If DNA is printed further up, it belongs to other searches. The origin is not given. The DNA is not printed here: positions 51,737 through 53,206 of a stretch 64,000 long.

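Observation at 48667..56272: Seven-gene operon of mostly uncharacterised families: PadR, 2x BtrH_N/DUF4872-like, alpha/alpha-toroid-like, DUF3795-like, SAM-MTase, UvrB-domain-less UvrA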

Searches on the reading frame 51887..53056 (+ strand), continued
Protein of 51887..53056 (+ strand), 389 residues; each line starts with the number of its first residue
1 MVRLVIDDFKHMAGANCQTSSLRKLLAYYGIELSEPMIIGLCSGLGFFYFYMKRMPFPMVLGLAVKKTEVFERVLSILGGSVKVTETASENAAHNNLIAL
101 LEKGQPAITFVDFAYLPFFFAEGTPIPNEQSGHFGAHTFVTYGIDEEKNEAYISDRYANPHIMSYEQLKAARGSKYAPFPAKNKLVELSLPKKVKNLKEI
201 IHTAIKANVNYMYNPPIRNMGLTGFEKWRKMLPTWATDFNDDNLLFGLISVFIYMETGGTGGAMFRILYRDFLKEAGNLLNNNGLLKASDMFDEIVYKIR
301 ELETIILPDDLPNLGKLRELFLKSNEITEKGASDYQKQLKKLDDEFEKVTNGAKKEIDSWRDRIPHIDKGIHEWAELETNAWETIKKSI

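Call 22: search_protein_families(library=pfam, proteins=[L015:14399-19270:+, L015:19267-20301:+, L015:20355-20768:+, L015:6636-7262:+, L033:11279-16171:+, L033:16168-17205:+, L033:9273-9947:+, L033:9944-11158:+], max_evalue=0.001)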
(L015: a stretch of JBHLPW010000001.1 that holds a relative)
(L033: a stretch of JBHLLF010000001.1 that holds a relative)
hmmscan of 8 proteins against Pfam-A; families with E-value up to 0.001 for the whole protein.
L015:14399-19270:+ (1623 aa): 29 families (the best 25 are shown)
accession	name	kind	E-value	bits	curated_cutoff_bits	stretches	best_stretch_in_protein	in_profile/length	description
PF00005.33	ABC_tran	-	2.6e-35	122.5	25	0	1493-1540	92-136/137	ABC transporter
PF13555.12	AAA_29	-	1.2e-18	67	27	0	479-501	17-39/61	P-loop containing region of AAA domain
PF13304.12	AAA_21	-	1.5e-15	58.5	27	1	1131-1239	192-302/304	AAA domain, putative AbiEii toxin, Type IV TA system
PF03193.22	RsgA_GTPase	-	4.2e-14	53.2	30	0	806-852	85-129/174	RsgA GTPase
PF02463.25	SMC_N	-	3.4e-13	50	40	0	814-845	9-41/220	RecF/RecN/SMC N terminal domain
PF13191.12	AAA_16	-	2.9e-12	47.8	32.6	0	485-505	25-45/167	AAA ATPase domain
PF20703.3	nSTAND1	-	3.2e-12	47.2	27.1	0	463-512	16-60/379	Novel STAND NTPase 1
PF01443.25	Viral_helicase1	-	2.5e-11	44.2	21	0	831-871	1-39/228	Viral superfamily 1 RNA helicase core domain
PF13476.12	AAA_23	-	2.7e-11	44.9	27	0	808-845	2-36/201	AAA domain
PF13175.12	AAA_15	-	3.7e-11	43.7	32.1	0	13-61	14-64/374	AAA ATPase domain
PF13401.12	AAA_22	-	1.3e-09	38.9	27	0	828-880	5-58/130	AAA domain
PF13671.12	AAA_33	-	1.5e-08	35.5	27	0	486-505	1-20/143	AAA domain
PF00684.25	DnaJ_CXXCXGXG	-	1.3e-07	32.2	32.7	1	1418-1452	16-53/65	DnaJ central domain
PF02492.25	cobW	-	1.5e-07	31.6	20.7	0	25-47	3-26/180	CobW/HypB/UreG, nucleotide-binding domain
PF13173.12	AAA_14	-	2.2e-07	31.4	27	0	484-505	2-23/129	AAA domain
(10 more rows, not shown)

L015:19267-20301:+ (344 aa): 1 family
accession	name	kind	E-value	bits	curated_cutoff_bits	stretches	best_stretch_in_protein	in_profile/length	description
PF13243.12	SQHop_cyclase_C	-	2.1e-12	47.2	26.1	1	49-170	168-285/319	Squalene-hopene cyclase C-terminal domain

L015:20355-20768:+ (137 aa): 2 families
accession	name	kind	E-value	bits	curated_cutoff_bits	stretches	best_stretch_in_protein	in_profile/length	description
PF00903.31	Glyoxalase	-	2.7e-14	54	20.6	1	5-115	2-121/121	Glyoxalase/Bleomycin resistance protein/Dioxygenase superfamily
PF13669.12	Glyoxalase_4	-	2.3e-08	34.7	27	1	6-92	1-95/109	Glyoxalase/Bleomycin resistance protein/Dioxygenase superfamily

L015:6636-7262:+ (208 aa): 0 families

L033:11279-16171:+ (1630 aa): 34 families (the best 25 are shown)
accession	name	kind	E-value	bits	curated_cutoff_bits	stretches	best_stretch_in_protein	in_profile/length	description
PF00005.33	ABC_tran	-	3.9e-39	134.8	25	3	1316-1547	1-136/137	ABC transporter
PF13555.12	AAA_29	-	6.1e-16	58.4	27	0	478-510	14-49/61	P-loop containing region of AAA domain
PF13191.12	AAA_16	-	3.4e-15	57.4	32.6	0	829-857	24-53/167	AAA ATPase domain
PF20703.3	nSTAND1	-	1e-13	52.2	27.1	0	827-848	31-52/379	Novel STAND NTPase 1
PF03193.22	RsgA_GTPase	-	2.8e-13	50.5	30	0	810-852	88-129/174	RsgA GTPase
PF02463.25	SMC_N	-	3.1e-11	43.6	40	0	828-847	23-42/220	RecF/RecN/SMC N terminal domain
PF02492.25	cobW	-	4e-11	43.3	20.7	0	488-535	2-45/180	CobW/HypB/UreG, nucleotide-binding domain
PF13476.12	AAA_23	-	2.1e-10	42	27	0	485-505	17-38/201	AAA domain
PF17760.6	UvrA_inter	-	4.1e-10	39.9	23.3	1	127-228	2-106/109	UvrA interaction domain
PF13401.12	AAA_22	-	6.6e-10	39.9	27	0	830-855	6-31/130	AAA domain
PF00684.25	DnaJ_CXXCXGXG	-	1.1e-09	38.8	32.7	1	1424-1459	15-53/65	DnaJ central domain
PF13671.12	AAA_33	-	5.1e-09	37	27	0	488-507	1-20/143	AAA domain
PF13481.12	AAA_25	-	1.9e-08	34.6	27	0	825-849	29-53/195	AAA domain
PF20720.3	nSTAND3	-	2.7e-08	34.1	27.2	0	487-519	18-51/155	Novel STAND NTPase 3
PF05729.18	NACHT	-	3.3e-08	34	26.7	0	833-860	4-31/167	NACHT domain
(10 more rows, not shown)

L033:16168-17205:+ (345 aa): 2 families
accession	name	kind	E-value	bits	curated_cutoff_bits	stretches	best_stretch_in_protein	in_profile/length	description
PF13243.12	SQHop_cyclase_C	-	2.2e-10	40.5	26.1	1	46-172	165-286/319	Squalene-hopene cyclase C-terminal domain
PF13249.12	SQHop_cyclase_N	-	0.00027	20.7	26.2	0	47-104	52-105/291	Squalene-hopene cyclase N-terminal domain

L033:9273-9947:+ (224 aa): 2 families
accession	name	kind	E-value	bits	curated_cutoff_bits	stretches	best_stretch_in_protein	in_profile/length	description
PF03551.20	PadR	-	3.1e-14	53.1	27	1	22-96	1-74/75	Transcriptional regulator PadR-like family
PF04458.17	DUF505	-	8.6e-05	21.6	28.7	1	41-98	353-406/622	Protein of unknown function (DUF505)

L033:9944-11158:+ (404 aa): 2 families
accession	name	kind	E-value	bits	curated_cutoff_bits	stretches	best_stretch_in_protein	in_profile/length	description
PF16169.10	DUF4872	-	5.2e-35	121.2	28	1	180-319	2-140/173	Domain of unknown function (DUF4872)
PF14399.12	BtrH_N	-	4.3e-26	92.2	29.7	1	32-169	1-134/134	Butirosin biosynthesis protein H, N-terminal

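Call 23: search_protein_families(library=padloc, proteins=[window:51887-53056:+, L015:14399-19270:+, L015:19267-20301:+], max_evalue=0.001)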
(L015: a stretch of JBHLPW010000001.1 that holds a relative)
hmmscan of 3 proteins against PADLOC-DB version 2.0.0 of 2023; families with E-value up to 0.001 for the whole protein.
window:51887-53056:+ (389 aa): 0 families

L015:14399-19270:+ (1623 aa): 62 families (the best 25 are shown)
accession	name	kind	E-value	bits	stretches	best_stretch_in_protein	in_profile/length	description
PDLC04135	mad3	-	3.4e-124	413.2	7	1306-1608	10-360/374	mads_3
PDLC04140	mad8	-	1.2e-51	174.1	4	1310-1576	18-238/314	mads_8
PDLC03878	NsnB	-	3.9e-19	67.6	1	699-747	236-284/345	-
PDLC04175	HEC-01A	-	7.8e-19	65.9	1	1173-1232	246-305/363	-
PDLC04242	PDC-M01A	-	1.8e-18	64.1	2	678-744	403-470/566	-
PDLC04176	HEC-01A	-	2.1e-15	55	1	1198-1236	279-317/371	-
PDLC04164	AriA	-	4.9e-15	53.8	0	1508-1576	170-237/253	-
PDLC02914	ATPase-Toprim_I-B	-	6.8e-15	53.2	0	1159-1241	172-249/443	-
PDLC02980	AriA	-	7.5e-15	53.7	2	1173-1237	235-300/304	-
PDLC02335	AbiLi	-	1.2e-14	52.1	2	473-745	71-242/326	AbiLi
PDLC04710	PDC-M56A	-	1.4e-12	45.3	0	1199-1243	244-288/382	-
PDLC02979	AriA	-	2.6e-11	42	0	13-54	14-57/373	-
PDLC04244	PDC-M01A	-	1.2e-10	38.9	0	701-730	348-377/482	-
PDLC00290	PtuA1|PtuA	-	1.4e-10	39.1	0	11-44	12-44/414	AAA ATPase domain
PDLC04179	HEC-01A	-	1.8e-10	38.5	0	1168-1242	330-407/459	-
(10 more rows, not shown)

L015:19267-20301:+ (344 aa): 0 families

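Call 49: predict_structure(alignment_id=A3)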
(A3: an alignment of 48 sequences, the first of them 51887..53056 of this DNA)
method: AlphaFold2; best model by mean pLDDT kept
length: 389 residues; sequences in the alignment: 48
mean_pLDDT: 94.0   pTM: 0.92
mean pLDDT of the five models: 94.0, 93.7, 93.7, 91.8, 90.4
residues with pLDDT >= 90: 344; 70-90: 41; 50-70: 4; < 50: 0
segments of 3 or more residues with pLDDT < 50: none
pLDDT, mean of each block of 10 residues (from residue 1): 92 94 97 96 88 86 86 96 96 97 97 95 93 92 97 96 97 94 96 94 95 92 95 93 93 78 88 98 98 96 95 97 93 95 94 95 96 97 97
secondary structure, 60 per line:
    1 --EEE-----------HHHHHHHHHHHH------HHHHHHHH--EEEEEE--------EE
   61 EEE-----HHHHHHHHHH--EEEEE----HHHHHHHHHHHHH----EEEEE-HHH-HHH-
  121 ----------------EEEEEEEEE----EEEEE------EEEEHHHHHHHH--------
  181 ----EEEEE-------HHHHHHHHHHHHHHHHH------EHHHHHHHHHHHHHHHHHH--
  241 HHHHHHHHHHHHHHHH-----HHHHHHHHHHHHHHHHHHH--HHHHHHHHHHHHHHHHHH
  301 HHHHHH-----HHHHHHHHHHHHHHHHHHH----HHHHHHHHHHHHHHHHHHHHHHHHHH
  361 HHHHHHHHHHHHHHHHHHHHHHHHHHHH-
elements in order: E3-5 H17-28 H35-42 E45-50 E59-63 H69-78 E81-85 H90-102 E107-111 E137-145 E150-154 E161-164 H165-172 E185-189 H197-213 H221-238 H241-256 H262-280 H283-306 H312-330 H335-388

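Call 53: fold_search(model_id=the predicted structure, library=pdb)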
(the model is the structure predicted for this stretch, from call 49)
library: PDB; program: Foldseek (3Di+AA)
matches with E <= 10: 388; with E <= 0.001: 16
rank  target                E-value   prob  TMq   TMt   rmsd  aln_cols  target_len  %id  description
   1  8gs1_D                4.7e-10  1.00  0.53  0.60  10.9       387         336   14  Crystal structure of AziU2-U3 complex from Streptomyces sahachiroi NRRL2485 (released 2023-09-06)
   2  8gs1_B                1.5e-09  1.00  0.52  0.59  10.0       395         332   14  Crystal structure of AziU2-U3 complex from Streptomyces sahachiroi NRRL2485 (released 2023-09-06)
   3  7wuw_C                2.3e-09  1.00  0.54  0.62   8.1       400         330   14  Crystal structure of AziU3/U2 from Streptomyces sahachiroi (released 2022-09-07)
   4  9quz                  6.1e-08  1.00  0.52  0.63  10.2       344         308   16  Crystal structure of CtaG from Ruminiclostridium cellulolyticum (P2(1)-small) (released 2025-10-01)
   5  9qvj_A                9.4e-08  1.00  0.51  0.63  10.4       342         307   18  Crystal structure of CtaG from Ruminiclostridium cellulolyticum (P2(1)-medium) (released 2025-10-01)
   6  9qvl                  9.4e-08  1.00  0.52  0.63  10.5       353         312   17  Crystal structure of the CtaG_C11A variant from Ruminiclostridium cellulolyticum (P2(1)2(1)2(1)-small) (released 2025-10-01)
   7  9qvs                  1.1e-07  1.00  0.52  0.64  10.1       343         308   16  Crystal structure of the CtaG_D144N variant from Ruminiclostridium cellulolyticum (P2(1)-small) (released 2025-10-01)
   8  9qvo                  1.1e-07  1.00  0.51  0.62  10.4       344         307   16  Crystal structure of the CtaG_H128A variant from Ruminiclostridium cellulolyticum (P2(1)-small) (released 2025-10-01)
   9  9qvk                  1.5e-07  1.00  0.51  0.63  10.4       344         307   17  Crystal structure of the CtaG_C11A variant from Ruminiclostridium cellulolyticum (P2(1)-small) (released 2025-10-01)
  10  9qvp_A                1.7e-07  1.00  0.52  0.64  10.3       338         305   16  Crystal structure of the CtaG_H128A variant from Ruminiclostridium cellulolyticum (P2(1)2(1)2(1)-medium) (released 2025-10-01)
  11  9qvq_B                2.1e-07  1.00  0.50  0.62  10.5       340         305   17  Crystal structure of the CtaG_H128A variant from Ruminiclostridium cellulolyticum in complex with PHBA (P2(1)-medium) (released 2025-10-01)
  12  9dks_A                1.3e-06  1.00  0.49  0.54  11.3       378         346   13  Crystal structure of CcbD C19S mutant complexed with single PCP domain of CcbZ (released 2025-09-17)
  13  7yn1_B                2.2e-06  1.00  0.49  0.54  11.8       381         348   14  Crystal structure of selenomethionine labeled CcbD (released 2023-08-02)
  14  9dkr_A                2.1e-05  1.00  0.47  0.51  11.0       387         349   13  Crystal structure of CcbD complexed with PCP domain of CcbZ (released 2025-10-01)
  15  7yn2_A                3.4e-05  1.00  0.51  0.56  11.1       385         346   14  Crystal structure of CcbD with methylthiolincosamide (released 2023-08-02)
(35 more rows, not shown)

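Call 54: search_solved_structures(query=A3, max_evalue=0.01, show_alignments=4)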
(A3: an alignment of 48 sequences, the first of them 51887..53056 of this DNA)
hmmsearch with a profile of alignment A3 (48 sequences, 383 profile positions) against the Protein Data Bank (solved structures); distinct sequences matched with E-value up to 0.01: 0.

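Call 60: search_protein_families(library=pfam, proteins=[L066:11157-11771:+, L047:6360-6848:+, L008:2977-3549:-], max_evalue=1)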
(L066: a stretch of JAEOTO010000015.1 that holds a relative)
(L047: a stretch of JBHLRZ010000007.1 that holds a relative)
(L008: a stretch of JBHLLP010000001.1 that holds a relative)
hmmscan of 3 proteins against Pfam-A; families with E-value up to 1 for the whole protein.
L066:11157-11771:+ (204 aa): 1 family
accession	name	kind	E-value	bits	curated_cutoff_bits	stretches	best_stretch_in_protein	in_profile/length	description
PF06445.20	GyrI-like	-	6.1e-15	56.3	26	2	107-202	58-155/155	GyrI-like small molecule binding domain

L047:6360-6848:+ (162 aa): 2 families
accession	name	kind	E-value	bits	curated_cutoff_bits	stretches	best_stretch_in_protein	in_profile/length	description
PF12867.12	DinB_2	-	4.5e-11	43.7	24.8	1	21-143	8-128/128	DinB superfamily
PF05163.17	DinB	-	1.5e-05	25.4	23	1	23-158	20-153/165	DinB family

L008:2977-3549:- (190 aa): 3 families
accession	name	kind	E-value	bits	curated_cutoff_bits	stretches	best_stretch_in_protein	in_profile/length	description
PF03358.20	FMN_red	-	1.6e-23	83.4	24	1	9-123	3-115/152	NADPH-dependent FMN reductase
PF02525.22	Flavodoxin_2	-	1.2e-14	55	27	1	8-170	2-187/198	Flavodoxin-like fold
PF12682.12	Flavodoxin_4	-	0.071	13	24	1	70-120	63-107/155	Flavodoxin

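Call 63: search_solved_structures(query=L033:11279-16171:+, max_evalue=1e-20)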
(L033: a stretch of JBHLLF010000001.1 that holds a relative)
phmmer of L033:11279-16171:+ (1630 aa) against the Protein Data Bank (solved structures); distinct sequences matched with E-value up to 1e-20: 11.
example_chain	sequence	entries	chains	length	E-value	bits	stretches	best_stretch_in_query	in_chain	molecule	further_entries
9gxk_A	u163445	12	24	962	2.4e-175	589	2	937-1626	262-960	UvrABC system protein A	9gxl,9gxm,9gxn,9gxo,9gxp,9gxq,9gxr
9gxw_A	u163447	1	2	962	1.5e-174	586.4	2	937-1626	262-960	UvrABC system protein A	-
9gxu_A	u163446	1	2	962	1.6e-174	586.3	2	937-1626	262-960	UvrABC system protein A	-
3ux8_A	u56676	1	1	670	6.3e-167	561.1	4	1427-1627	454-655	Excinuclease ABC, A subunit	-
3pih_A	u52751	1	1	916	2.6e-166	559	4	942-1375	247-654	UvrABC system protein A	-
3zqj_A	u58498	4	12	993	2.4e-162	545.9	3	440-789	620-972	UVRABC SYSTEM PROTEIN A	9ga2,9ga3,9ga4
9ga5_A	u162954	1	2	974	3e-162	545.6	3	441-788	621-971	UvrABC system protein A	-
2r6f_A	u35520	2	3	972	6.4e-161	541.2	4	924-1375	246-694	Excinuclease ABC subunit A | Excinuclease ABC, A subunit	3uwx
6n9l_A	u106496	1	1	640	7.9e-143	481.2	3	1119-1374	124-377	UvrABC system protein A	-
2vf7_A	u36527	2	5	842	6.3e-136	458.3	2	1427-1626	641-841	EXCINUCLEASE ABC, SUBUNIT A. | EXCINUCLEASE ABC SUBUNIT A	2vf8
7sh1_A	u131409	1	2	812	3.6e-118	399.5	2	806-1347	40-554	Excinuclease ABC subunit UvrA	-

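Call 73: search_dna_similar(query=window:51887-53056:+, collection=plasmids, mode=protein, max_evalue=0.00001, max_rows=15)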
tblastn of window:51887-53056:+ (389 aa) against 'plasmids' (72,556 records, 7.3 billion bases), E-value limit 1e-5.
Records with a match: 110; places in all: 119; records where one place covers at least 80% of the query: 8.
Best place of each record, by identity: <60% 110.
By first word of the organism name: Acinetobacter 45; Rhodococcus 29; Bacillus 13; Streptomyces 4; Haladaptatus 3; Mycobacterium 3; Embleya 2; Mycolicibacterium 2; Nonomuraea 1; Halococcus 1; and 7 more.
By predicted mobility (MOB-suite, as given by PLSDB): non-mobilizable 45; mobilizable 44; conjugative 21.
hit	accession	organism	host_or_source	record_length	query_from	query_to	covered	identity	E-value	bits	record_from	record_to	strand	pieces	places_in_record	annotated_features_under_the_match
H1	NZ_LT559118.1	Nonomuraea gerenzanensis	-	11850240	5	306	78%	32.6%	3e-33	139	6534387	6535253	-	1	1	none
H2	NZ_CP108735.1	Streptomyces sp. NBC_00984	-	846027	5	276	70%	35.8%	3e-35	144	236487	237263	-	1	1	BtrH N-terminal domain-containing protein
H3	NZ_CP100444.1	Streptomyces rimosus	pure culture,OTC cluster deletion ...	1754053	16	306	75%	33.2%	2e-31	133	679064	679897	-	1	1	record has no annotation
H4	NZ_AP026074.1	Streptomyces nigrescens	-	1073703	16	306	75%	33.0%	3e-33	139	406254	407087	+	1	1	none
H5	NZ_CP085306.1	Haladaptatus pallidirubidus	cell culture,saline soil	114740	6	356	90%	26.8%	2e-19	98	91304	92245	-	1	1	BtrH N-terminal domain-containing protein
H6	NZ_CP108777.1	Embleya sp. NBC_00896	-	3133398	16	276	67%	35.2%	9e-36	146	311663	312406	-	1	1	none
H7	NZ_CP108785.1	Embleya sp. NBC_00888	-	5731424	5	276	70%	33.5%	1e-34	142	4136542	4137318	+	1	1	none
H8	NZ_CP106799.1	Streptomyces sp. HUAS 15-9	microorganism,rhizosphere soil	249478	16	276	67%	34.5%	3e-32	136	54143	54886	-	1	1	BtrH N-terminal domain-containing protein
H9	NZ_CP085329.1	Haladaptatus salinisoli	cell culture,saline soil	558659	4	275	70%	30.0%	7e-19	96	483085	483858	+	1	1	BtrH N-terminal domain-containing protein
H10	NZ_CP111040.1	Haladaptatus caseinilyticus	cell culture,sediment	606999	4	275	70%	29.7%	2e-13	79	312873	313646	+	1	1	BtrH N-terminal domain-containing protein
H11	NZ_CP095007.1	Halococcus dombrowskii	Direct from delivered sample,Rock salt ...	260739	9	273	68%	29.5%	4e-17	91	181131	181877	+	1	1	BtrH N-terminal domain-containing protein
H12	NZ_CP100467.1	Halomicrococcus gelatinilyticus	cell culture,sediment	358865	4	275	70%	28.3%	6e-18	93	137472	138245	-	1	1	BtrH N-terminal domain-containing protein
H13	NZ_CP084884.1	Natrinema zhouii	pure culture,Salt mine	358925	8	273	68%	28.8%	7e-16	87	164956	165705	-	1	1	BtrH N-terminal domain-containing protein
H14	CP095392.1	Natribaculum breve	cell culture,saline soil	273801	8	273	68%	28.5%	2e-14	83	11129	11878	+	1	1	record has no annotation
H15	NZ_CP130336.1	Bacillus cereus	metagenomic assembly,Wenzhou, China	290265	1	276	71%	27.2%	1e-16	90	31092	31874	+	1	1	BtrH N-terminal domain-containing protein | ABC transporter ATP-binding protein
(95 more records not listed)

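Call 75: get_annotated_region(hit=H5, flank=6000)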
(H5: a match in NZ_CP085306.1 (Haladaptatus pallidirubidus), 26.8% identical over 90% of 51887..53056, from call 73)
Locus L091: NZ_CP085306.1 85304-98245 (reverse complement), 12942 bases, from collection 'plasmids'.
description: Haladaptatus pallidirubidus strain YIM 93656 plasmid unnamed5, complete sequence
organism: Haladaptatus pallidirubidus (NCBI taxid 1008152)
taxonomy: Archaea; Euryarchaeota; Halobacteria; Halobacteriales; Haladaptataceae; Haladaptatus; Haladaptatus pallidirubidus
host: -; source: cell culture,saline soil; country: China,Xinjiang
typing (MOB-suite, as given by PLSDB): non-mobilizable
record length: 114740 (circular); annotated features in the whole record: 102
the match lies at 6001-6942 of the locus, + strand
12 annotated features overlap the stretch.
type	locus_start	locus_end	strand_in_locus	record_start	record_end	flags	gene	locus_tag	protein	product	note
CDS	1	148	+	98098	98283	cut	-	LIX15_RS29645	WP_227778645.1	hypothetical protein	-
CDS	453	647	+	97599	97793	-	-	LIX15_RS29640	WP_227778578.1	cold shock domain-containing protein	-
CDS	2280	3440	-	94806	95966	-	-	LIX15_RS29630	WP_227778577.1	indoleamine 2,3-dioxygenase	-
CDS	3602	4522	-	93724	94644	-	-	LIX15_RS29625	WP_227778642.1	alpha/beta hydrolase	-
CDS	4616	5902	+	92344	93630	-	kynU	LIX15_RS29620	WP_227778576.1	kynureninase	GO:0019441 - tryptophan catabolic process to kynurenine [Evidence IEA]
CDS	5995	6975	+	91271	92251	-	-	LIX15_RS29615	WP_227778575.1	BtrH N-terminal domain-containing protein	-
CDS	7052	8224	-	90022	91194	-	trpB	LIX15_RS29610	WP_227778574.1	tryptophan synthase subunit beta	GO:0000162 - tryptophan biosynthetic process [Evidence IEA]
CDS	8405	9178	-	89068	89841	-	-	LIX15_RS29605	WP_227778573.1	enoyl-CoA hydratase/isomerase family protein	-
CDS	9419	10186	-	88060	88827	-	-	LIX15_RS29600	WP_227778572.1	SDR family NAD(P)-dependent oxidoreductase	-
CDS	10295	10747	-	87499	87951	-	-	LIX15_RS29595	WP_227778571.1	MaoC/PaaZ C-terminal domain-containing protein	-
CDS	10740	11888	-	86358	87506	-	-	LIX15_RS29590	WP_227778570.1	acyl-CoA dehydrogenase family protein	-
CDS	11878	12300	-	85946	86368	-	-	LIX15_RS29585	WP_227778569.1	RidA family protein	-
